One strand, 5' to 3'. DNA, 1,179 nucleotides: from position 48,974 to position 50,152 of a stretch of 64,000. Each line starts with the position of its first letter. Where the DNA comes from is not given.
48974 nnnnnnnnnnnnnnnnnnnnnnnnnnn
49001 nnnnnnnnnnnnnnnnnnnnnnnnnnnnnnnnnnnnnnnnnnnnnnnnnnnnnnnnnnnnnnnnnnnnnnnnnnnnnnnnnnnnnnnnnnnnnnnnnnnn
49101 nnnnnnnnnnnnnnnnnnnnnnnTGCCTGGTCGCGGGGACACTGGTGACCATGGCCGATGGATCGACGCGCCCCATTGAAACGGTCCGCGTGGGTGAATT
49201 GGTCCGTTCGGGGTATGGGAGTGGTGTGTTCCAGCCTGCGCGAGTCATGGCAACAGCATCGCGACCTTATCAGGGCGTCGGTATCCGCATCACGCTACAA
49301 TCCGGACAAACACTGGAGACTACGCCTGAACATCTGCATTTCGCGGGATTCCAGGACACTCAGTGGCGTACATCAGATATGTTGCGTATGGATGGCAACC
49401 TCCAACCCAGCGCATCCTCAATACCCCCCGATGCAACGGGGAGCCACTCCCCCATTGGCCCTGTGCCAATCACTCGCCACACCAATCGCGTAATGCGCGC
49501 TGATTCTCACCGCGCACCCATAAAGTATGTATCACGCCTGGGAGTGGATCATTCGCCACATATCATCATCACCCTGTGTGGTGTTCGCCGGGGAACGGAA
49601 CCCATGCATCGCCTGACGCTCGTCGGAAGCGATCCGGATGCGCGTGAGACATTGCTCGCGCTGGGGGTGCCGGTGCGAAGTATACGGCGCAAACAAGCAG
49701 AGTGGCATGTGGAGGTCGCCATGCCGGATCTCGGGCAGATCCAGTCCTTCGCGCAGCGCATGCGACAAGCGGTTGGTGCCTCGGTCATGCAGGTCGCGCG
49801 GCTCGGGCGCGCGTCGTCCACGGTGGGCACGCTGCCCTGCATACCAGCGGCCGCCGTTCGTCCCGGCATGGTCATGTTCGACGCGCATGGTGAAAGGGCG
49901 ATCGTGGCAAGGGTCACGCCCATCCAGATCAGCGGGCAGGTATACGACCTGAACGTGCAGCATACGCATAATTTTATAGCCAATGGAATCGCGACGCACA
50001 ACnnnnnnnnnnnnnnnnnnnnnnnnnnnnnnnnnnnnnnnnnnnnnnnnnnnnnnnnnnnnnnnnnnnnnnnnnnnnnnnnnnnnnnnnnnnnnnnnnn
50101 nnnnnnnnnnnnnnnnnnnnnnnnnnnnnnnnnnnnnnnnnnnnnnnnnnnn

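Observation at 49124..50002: Intein splitting helicase motif III of PcrA/UvrD, with a non-canonical 190-aa middle region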

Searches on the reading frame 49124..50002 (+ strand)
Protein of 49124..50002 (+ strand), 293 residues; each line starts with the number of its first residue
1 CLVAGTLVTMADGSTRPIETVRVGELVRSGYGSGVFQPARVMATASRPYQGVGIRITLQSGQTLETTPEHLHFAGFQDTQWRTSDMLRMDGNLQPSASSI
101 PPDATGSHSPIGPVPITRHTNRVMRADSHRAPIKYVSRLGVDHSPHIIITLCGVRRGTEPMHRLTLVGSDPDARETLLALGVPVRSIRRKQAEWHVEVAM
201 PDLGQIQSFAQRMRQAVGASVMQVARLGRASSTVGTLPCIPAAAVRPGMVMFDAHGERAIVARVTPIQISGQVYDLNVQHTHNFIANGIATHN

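Call 3: search_protein_families(library=pfam, proteins=[window:49124-50002:+], max_evalue=1)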
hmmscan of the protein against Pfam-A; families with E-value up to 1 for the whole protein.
window:49124-50002:+ (293 aa): 4 families
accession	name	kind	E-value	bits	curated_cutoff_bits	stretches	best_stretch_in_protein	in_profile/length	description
PF14890.11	Intein_splicing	-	3.8e-11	43.5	35.8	1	41-293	38-155/155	Intein splicing domain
PF05203.21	Hom_end_hint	-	0.0031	17.9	32.1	1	1-29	1-29/228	Hom_end-associated Hint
PF01079.26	Hint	-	0.0035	17.4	29.7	1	1-80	13-94/213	Hint module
PF15915.11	BAT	-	0.097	12.9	25.8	1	154-218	70-134/156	GAF and HTH_10 associated domain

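Call 4: search_protein_families(library=ncbifam, proteins=[window:49124-50002:+], max_evalue=1)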
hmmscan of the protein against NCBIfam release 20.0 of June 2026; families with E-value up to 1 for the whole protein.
window:49124-50002:+ (293 aa): 8 families
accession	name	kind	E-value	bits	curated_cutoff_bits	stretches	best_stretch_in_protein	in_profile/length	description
NF038136.1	rSAM_Rv_intein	exception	8.4e-07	28.2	700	1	1-293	76-334/574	intein-containing Rv2578c family radical SAM protein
TIGR01443.1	intein_Cterm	domain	1.4e-06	28.4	15.6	1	273-293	2-23/24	intein C-terminal splicing region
NF011418.0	PRK14845.1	equivalog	0.00033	18.5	756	1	262-293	444-474/1049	translation initiation factor IF-2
NF005852.0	PRK07773.1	equivalog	0.00057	18.3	780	1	271-293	804-826/886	replicative DNA helicase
TIGR01445.1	intein_Nterm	domain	0.0008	20.3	24.5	1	1-70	1-79/83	intein N-terminal splicing region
NF038162.1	RtcB_rel_intein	exception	0.026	12.5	1150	1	262-293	545-578/961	intein-containing RtcB family protein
NF052663.1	RtcB_rel_intein2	exception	0.084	11.7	1050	0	1-100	78-177/626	intein-containing RctB family protein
NF045703.1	rSAM_Tes_intein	exception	0.17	9.6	1700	0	37-74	215-252/1040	tetraether lipid synthase Tes, intein-containing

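Call 5: find_homologous_proteins(query=window:49124-50002:+)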
Query window:49124-50002:+ (293 aa): 18 proteins with E <= 0.001 among 3375 candidates.
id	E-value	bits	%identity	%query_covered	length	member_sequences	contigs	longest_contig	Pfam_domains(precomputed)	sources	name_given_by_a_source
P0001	1.9e-58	216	43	100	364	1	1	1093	PF00580.28,PF14890.12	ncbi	ncbi:MAG: UvrD-helicase domain-containing protein, partial [Ktedonobacterales bacterium]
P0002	1.4e-41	161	37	50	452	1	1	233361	PF13245.13,PF00580.28,PF14890.12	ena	-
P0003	3.3e-28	117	64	25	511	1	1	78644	PF13361.13,PF00580.28,PF14890.12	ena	-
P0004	1.1e-27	115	33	49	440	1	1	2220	PF00580.28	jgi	jgi:DNA helicase-2/ATP-dependent DNA helicase PcrA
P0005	8.5e-23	99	53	26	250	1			PF13245.13,PF00580.28,PF14890.12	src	-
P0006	1.9e-22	98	37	63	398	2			PF13604.13,PF13245.13,PF00580.28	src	-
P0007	3.1e-21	94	64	29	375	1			PF13604.13,PF13245.13,PF00580.28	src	-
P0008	4.2e-18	84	63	28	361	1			PF13604.13,PF13245.13,PF00580.28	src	-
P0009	4.2e-17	81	60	27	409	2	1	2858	PF13604.13,PF13245.13,PF00580.28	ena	-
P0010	5.8e-17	80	60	27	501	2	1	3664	PF13604.13,PF13245.13,PF00580.28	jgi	jgi:DNA helicase-2/ATP-dependent DNA helicase PcrA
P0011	1.7e-15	76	58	26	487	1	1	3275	PF13604.13,PF13245.13,PF00580.28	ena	-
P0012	8.8e-13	67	59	26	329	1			PF13604.13,PF13245.13,PF00580.28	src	-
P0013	1.1e-9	56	50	16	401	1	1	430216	-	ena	-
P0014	4.5e-8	51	82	13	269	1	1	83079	PF00580.28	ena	-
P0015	5.0e-6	44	73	14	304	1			PF13604.13,PF13245.13,PF00580.28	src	-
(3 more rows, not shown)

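Call 6: search_solved_structures(query=window:49124-50002:+, max_evalue=1, show_alignments=2)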
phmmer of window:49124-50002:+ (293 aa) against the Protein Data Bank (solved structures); distinct sequences matched with E-value up to 1: 16.
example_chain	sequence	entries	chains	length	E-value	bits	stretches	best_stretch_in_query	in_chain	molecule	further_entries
4e2u_A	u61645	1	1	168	8.6e-05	25.6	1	237-293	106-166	Pho radA intein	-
7cfv_A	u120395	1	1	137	0.0015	21.4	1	242-293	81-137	Spl DnaX mini-intein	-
8w20_A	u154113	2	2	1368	0.0096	18.8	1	3-93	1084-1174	Intein C-terminal splicing domain-containing protein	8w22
2lqm_A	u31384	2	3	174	0.02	17.8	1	260-293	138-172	Pho radA intein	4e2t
8b9o_A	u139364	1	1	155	0.024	17.5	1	61-167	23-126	Clp amino terminal domain protein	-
6y75_B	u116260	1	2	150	0.031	17.2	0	272-292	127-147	NAD(P)(+)--arginine ADP-ribosyltransferase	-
6y75_A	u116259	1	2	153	0.033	17.1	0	272-292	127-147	NAD(P)(+)--arginine ADP-ribosyltransferase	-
6tmm_BBB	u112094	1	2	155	0.034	17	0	272-292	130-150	NAD(P)(+)--arginine ADP-ribosyltransferase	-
6tmm_AAA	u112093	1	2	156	0.035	17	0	272-292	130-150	NAD(P)(+)--arginine ADP-ribosyltransferase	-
5ajg_A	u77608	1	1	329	0.085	15.7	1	84-195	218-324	BACTERIOPHYTOCHROME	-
4cqh_A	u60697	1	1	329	0.13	15.1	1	84-195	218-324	BACTERIOPHYTOCHROME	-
7wew_A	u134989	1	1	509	0.19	14.6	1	7-101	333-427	Epsilon-poly-L-lysine synthase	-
6rpq_A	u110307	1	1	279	0.26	14.1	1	271-293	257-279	Ubiquitin-like protein SMT3,1108aa long hypothetical cell division control protein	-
4o1r_A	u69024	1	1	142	0.86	12.4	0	267-293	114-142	Replicative DNA helicase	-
2d5d_A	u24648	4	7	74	0.93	12.3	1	20-67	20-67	methylmalonyl-CoA decarboxylase gamma chain | 149aa long hypothetical methylmalonyl-CoA decarboxylase gamma chain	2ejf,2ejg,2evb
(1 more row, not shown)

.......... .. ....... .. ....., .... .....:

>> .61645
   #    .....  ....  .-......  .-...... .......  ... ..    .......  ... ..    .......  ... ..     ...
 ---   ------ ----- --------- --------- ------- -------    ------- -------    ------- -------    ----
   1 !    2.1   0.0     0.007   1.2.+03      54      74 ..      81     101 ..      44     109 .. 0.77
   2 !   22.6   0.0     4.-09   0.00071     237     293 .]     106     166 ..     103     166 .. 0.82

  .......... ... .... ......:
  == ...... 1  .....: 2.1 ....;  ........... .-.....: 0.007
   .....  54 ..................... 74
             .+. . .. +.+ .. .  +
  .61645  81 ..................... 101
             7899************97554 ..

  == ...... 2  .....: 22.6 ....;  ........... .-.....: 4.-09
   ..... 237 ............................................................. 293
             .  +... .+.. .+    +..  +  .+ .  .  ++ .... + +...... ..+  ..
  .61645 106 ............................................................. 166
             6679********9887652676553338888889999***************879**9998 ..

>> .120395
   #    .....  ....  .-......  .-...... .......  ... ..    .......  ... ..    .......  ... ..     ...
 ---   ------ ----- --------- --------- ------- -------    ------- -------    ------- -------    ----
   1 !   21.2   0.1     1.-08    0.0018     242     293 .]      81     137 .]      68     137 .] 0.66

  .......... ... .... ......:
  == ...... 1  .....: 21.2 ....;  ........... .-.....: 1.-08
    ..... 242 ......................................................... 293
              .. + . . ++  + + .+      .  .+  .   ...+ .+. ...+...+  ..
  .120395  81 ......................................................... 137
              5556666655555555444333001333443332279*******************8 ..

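Call 8: search_protein_families(library=pfam, proteins=[P0001, P0002, P0004, P0013, P0005, P0006], max_evalue=5)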
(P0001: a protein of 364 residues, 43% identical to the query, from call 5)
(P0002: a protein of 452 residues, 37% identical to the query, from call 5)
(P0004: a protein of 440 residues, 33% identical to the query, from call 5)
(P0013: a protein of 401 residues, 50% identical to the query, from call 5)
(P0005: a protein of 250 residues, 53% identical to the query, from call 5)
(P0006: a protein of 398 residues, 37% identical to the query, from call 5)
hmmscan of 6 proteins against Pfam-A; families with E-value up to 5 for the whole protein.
P0001 (364 aa): 6 families
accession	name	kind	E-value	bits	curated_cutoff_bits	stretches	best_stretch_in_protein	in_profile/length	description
PF00580.27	UvrD-helicase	-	7.2e-13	49.3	23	2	1-39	219-251/271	UvrD/REP helicase N-terminal domain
PF14890.11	Intein_splicing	-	1.8e-10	41.2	35.8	2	276-316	115-155/155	Intein splicing domain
PF05203.21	Hom_end_hint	-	0.00081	19.9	32.1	1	39-73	1-35/228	Hom_end-associated Hint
PF13361.12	UvrD_C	-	0.11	12.4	25.6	1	342-362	1-21/350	UvrD-like helicase C-terminal domain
PF13245.12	AAA_19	-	0.2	12.3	25.1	1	1-43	97-133/134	AAA domain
PF08517.17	AXH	-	0.22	12.5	33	1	42-78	3-39/116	Ataxin-1 and HBP1 module (AXH)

P0002 (452 aa): 6 families
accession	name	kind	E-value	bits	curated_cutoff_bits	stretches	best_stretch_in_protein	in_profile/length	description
PF00580.27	UvrD-helicase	-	1.1e-22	81.5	23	2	4-55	200-251/271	UvrD/REP helicase N-terminal domain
PF14890.11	Intein_splicing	-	6.5e-10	39.5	35.8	1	67-428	77-155/155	Intein splicing domain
PF13245.12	AAA_19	-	5.4e-07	30.3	25.1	1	15-59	90-133/134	AAA domain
PF05203.21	Hom_end_hint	-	0.00021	21.8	32.1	1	55-86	1-32/228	Hom_end-associated Hint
PF13403.11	Hint_2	-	0.0016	19.3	28.4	1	55-83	2-29/147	Hint domain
PF01079.26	Hint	-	0.012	15.7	29.7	1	53-86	11-44/213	Hint module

P0004 (440 aa): 4 families
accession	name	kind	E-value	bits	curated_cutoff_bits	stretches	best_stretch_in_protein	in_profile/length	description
PF00580.27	UvrD-helicase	-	6.4e-18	65.8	23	1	3-84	170-251/271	UvrD/REP helicase N-terminal domain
PF01079.26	Hint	-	0.0017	18.4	29.7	1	76-159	5-91/213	Hint module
PF13403.11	Hint_2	-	0.033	15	28.4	1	84-116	2-33/147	Hint domain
PF13245.12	AAA_19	-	0.093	13.4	25.1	1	44-88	90-133/134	AAA domain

P0013 (401 aa): 1 family
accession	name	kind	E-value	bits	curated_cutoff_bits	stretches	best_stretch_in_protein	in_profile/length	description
PF14890.11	Intein_splicing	-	0.00016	21.9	35.8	1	62-382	51-148/155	Intein splicing domain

P0005 (250 aa): 8 families
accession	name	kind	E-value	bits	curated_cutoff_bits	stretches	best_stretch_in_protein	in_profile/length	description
PF00580.27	UvrD-helicase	-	1.1e-19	71.6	23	1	2-59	194-251/271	UvrD/REP helicase N-terminal domain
PF13245.12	AAA_19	-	1.5e-07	32.1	25.1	1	15-63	85-133/134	AAA domain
PF14890.11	Intein_splicing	-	5.2e-07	30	35.8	1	66-250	1-148/155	Intein splicing domain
PF01079.26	Hint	-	7.2e-05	22.9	29.7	1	58-142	12-99/213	Hint module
PF05203.21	Hom_end_hint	-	0.00023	21.7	32.1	1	59-91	1-33/228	Hom_end-associated Hint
PF14623.11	Vint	-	0.021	15.1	27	1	59-127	2-62/166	Hint-domain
PF13403.11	Hint_2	-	0.14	13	28.4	1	59-87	2-29/147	Hint domain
PF20897.3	DUF6846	-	0.18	12.9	27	1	131-171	38-77/93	Domain of unknown function (DUF6846)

P0006 (398 aa): 12 families
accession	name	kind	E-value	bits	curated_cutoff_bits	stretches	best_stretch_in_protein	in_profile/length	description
PF00580.27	UvrD-helicase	-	1.9e-83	280.8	23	1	13-256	1-251/271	UvrD/REP helicase N-terminal domain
PF13245.12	AAA_19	-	1.4e-25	90.5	25.1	1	17-260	1-133/134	AAA domain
PF13604.12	AAA_30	-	5.7e-09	36.4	27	2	13-77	2-66/191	AAA domain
PF01079.26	Hint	-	0.00016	21.8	29.7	1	254-332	11-92/213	Hint module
PF13086.12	AAA_11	-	0.0019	18.4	27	1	13-155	2-136/257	AAA domain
PF13401.12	AAA_22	-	0.008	16.9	27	1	24-133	4-104/130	AAA domain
PF01443.25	Viral_helicase1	-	0.0088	16.3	21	1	199-256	42-97/228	Viral superfamily 1 RNA helicase core domain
PF14623.11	Vint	-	0.03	14.6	27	1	256-324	2-62/166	Hint-domain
PF13403.11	Hint_2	-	0.09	13.6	28.4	1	256-283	2-28/147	Hint domain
PF05203.21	Hom_end_hint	-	0.1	13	32.1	1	256-286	1-31/228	Hom_end-associated Hint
PF00270.35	DEAD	-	0.16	12.1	26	1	15-78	2-66/167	DEAD/DEAH box helicase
PF04851.21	ResIII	-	0.17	12.2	22.5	1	14-81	5-77/164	Type III restriction enzyme, res subunit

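Call 13: find_related_loci(query=A1, collection=genome_contigs, flank=4000)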
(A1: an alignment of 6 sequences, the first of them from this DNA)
Query A1 (293 aa) in genome_contigs; peptide patterns used: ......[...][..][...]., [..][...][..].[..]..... (x = any residue, [..] = any of these).
511 stretches matched a pattern; 487 encode a relative of the query (tblastn E <= 1e-3); the best 80 are kept; 80 distinct loci.
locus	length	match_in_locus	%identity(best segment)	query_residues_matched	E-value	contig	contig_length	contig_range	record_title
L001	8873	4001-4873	44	1-293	2e-68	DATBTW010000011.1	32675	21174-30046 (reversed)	MAG TPA_asm: Ktedonobacterales bacterium isolate SMAG_U4194 k141_105650, whole genome shotgun sequence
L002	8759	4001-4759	42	1-293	8e-62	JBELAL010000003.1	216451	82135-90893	MAG: Holophaga sp. isolate SPRUCE 92 SPRUCE_92_3, whole genome shotgun sequence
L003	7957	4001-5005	38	1-293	4e-60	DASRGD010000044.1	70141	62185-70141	MAG TPA_asm: Gaiellaceae bacterium isolate SMAG_U10049 k141_2193032, whole genome shotgun sequence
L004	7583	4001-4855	37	1-293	6e-57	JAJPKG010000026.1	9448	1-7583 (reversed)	MAG: Proteobacteria bacterium isolate Centralia_MAG_675 k107_7119597, whole genome shotgun sequence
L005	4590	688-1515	40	1-293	9e-57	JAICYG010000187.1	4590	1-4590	MAG: Thermoleophilia bacterium isolate LS_ISSM_2_bin.16 k141_5142912_length_4590_cov_36.6590, whole genome shotgun seque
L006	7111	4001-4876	38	1-293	3e-56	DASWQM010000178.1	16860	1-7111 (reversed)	MAG TPA_asm: Solirubrobacteraceae bacterium isolate SMAG_U3494 k141_2453093, whole genome shotgun sequence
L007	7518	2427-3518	35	1-293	5e-56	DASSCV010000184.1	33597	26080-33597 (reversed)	MAG TPA_asm: Rubrobacter sp. isolate SMAG_U931 k141_806714, whole genome shotgun sequence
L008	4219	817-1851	37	1-293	4e-56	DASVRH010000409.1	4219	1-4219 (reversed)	MAG TPA_asm: Solirubrobacteraceae bacterium isolate SMAG_U3231 k141_370356, whole genome shotgun sequence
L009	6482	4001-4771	39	1-293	3e-56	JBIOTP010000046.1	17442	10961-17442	MAG: Solirubrobacteraceae bacterium isolate MAG157 k127_1380419, whole genome shotgun sequence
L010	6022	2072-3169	36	1-293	2e-55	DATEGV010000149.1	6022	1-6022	MAG TPA_asm: Ktedonobacterales bacterium isolate SMAG_U8794 k141_1942534, whole genome shotgun sequence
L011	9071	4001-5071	37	1-293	2e-55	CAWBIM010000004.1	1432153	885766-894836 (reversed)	MAG: uncultured Actinomycetes bacterium isolate MFD09212.bin.1.234 genome assembly, contig: contig_1424, whole genome sh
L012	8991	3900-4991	35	1-293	5e-55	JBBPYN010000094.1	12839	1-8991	MAG: Rubrobacterales bacterium isolate bin.174 bin.174_S1Ck141_420066_length_12839_cov_19.0692, whole genome shotgun seq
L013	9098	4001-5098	37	1-293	5e-55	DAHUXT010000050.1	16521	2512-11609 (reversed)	MAG TPA_asm: Ktedonobacteria bacterium isolate clean1966 NODE_50_length_16521_cov_2.349428, whole genome shotgun sequenc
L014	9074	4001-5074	34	1-293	1e-53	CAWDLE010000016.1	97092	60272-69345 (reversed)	MAG: uncultured Thermoleophilaceae bacterium isolate MFD09267.bin.2.73 genome assembly, contig: contig_32613, whole geno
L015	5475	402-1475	36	1-293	1e-53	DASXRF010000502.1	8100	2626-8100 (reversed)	MAG TPA_asm: Solirubrobacteraceae bacterium isolate SMAG_U4632 k141_1642926, whole genome shotgun sequence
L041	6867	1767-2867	34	1-293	8e-47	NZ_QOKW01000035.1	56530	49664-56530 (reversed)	Roseomonas genomospecies 6 strain ATCC 49961 NODE_35_length_56530_cov_53.530504, whole genome shotgun sequence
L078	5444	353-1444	47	1-293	9e-41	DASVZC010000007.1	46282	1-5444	MAG TPA_asm: Ktedonobacterales bacterium isolate SMAG_U2618 k141_178661, whole genome shotgun sequence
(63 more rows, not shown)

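Call 19: search_protein_families(library=pfam, alignment_id=A2, max_evalue=1)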
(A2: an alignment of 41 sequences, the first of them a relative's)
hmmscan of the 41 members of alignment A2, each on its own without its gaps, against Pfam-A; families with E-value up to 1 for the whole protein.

A. member 1, L078:575-1243:+ (223 aa): 0 families

B. families by the number of members that match (of 41 scanned): 7 families
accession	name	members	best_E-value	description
PF09704.15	Cas_Cas5d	2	0.07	CRISPR-associated protein (Cas_Cas5)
PF15791.10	DMRT-like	2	0.14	Doublesex-and mab-3-related transcription factor C1 and C2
PF14435.11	SUKH-4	1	0.026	SUKH-4 immunity protein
PF23993.1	DUF7311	1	0.029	Domain of unknown function (DUF7311)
PF22552.1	TY-Chap3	1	0.045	T3SS (YopN, CesT) and YbjN peptide-binding chaperone 3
PF21508.2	MenC_N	1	0.12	MenC, N-terminal domain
PF03033.26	Glyco_transf_28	1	0.19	Glycosyltransferase family 28 N-terminal domain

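Call 20: search_solved_structures(query=A2, max_evalue=10, show_alignments=2)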
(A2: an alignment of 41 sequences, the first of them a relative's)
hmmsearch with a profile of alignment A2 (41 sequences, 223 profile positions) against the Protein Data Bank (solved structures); distinct sequences matched with E-value up to 10: 3.
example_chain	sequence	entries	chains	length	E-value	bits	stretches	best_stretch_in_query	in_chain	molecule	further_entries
2vlc_A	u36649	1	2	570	0.68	12.6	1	33-66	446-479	Ribosome-inactivating protein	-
8rza_A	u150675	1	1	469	1.3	11.6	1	158-212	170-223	Probable ribonuclease FAU-1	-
8wo8_A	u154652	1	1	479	1.3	11.6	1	158-212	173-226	Probable ribonuclease FAU-1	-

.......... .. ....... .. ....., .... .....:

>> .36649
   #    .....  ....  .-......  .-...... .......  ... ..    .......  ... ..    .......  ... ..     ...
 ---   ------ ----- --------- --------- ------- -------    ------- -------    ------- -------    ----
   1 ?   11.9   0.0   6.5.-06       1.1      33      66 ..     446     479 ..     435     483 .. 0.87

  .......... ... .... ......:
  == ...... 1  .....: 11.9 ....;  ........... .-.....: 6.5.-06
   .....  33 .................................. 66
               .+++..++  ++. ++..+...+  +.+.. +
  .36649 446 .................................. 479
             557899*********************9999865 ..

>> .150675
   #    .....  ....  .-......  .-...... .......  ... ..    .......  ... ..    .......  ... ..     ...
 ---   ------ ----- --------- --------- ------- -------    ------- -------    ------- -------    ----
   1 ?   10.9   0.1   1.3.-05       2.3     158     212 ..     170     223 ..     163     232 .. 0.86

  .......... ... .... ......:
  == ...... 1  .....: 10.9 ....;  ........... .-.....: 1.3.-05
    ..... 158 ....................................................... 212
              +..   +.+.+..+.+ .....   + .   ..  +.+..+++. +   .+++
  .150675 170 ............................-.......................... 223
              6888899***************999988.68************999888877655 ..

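Call 21: find_homologous_proteins(query=A2, max_evalue=0.001)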
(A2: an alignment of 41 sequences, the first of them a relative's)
Query A2 (41 sequences) (223 aa, profile of the alignment): 76 proteins with E <= 0.001 among 8000 candidates.
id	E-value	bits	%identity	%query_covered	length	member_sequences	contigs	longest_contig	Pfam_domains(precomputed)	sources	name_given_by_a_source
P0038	2.8e-102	359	74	100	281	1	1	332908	-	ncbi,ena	-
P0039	1.4e-95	337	58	96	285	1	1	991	-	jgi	-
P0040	1.0e-89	318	55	93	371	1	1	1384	PF13361.13,PF14890.12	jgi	-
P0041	5.5e-86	306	68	94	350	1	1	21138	PF14890.12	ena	-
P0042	3.4e-85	303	48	91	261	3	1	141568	-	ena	-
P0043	6.2e-84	299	46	100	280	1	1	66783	-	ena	-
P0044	1.0e-82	295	48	87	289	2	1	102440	PF05203.22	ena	-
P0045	4.2e-79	283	46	86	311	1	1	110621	-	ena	-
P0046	1.5e-78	281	60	82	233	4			-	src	-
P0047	3.2e-76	274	48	81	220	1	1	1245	-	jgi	jgi:DNA helicase-2/ATP-dependent DNA helicase PcrA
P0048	1.4e-75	272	48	86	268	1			-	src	-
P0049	6.7e-74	266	47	81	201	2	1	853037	-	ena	-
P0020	1.3e-73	265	49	74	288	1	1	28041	-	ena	-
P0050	6.6e-73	263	49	79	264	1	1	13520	-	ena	-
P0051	3.9e-71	257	49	79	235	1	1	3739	-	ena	-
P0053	2.8e-70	254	47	83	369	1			PF13361.13,PF14890.12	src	-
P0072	4.2e-45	172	65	49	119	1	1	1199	-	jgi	-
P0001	3.8e-25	107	71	38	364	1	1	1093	PF00580.28,PF14890.12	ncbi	ncbi:MAG: UvrD-helicase domain-containing protein, partial [Ktedonobacterales bacterium]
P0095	1.3e-19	89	48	28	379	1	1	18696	PF14890.12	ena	-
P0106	1.8e-11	62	50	17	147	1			PF14890.12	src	-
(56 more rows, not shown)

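Call 31: predict_structure(alignment_id=A3)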
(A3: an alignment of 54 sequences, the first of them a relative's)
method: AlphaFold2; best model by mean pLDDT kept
length: 281 residues; sequences in the alignment: 54
mean_pLDDT: 79.8   pTM: 0.69
mean pLDDT of the five models: 79.8, 79.4, 79.3, 77.9, 77.8
residues with pLDDT >= 90: 146; 70-90: 47; 50-70: 55; < 50: 33
segments of 3 or more residues with pLDDT < 50: 1-7, 236-238, 262-281
pLDDT, mean of each block of 10 residues (from residue 1): 48 87 96 76 80 93 94 98 97 81 96 98 96 80 72 68 91 96 95 93 91 91 71 52 63 56 41 38 33
secondary structure, 60 per line:
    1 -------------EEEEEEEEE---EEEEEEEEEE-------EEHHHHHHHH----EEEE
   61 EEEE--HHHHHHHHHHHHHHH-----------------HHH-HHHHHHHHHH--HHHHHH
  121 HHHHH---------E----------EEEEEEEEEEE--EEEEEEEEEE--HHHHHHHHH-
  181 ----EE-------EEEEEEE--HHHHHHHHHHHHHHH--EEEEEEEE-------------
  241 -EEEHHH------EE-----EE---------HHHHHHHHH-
elements in order: E14-22 E26-35 H45-52 E57-64 H67-81 H103-112 H115-125 E146-156 E159-168 H171-179 E194-200 H203-217 E220-227 E242-244 H272-280
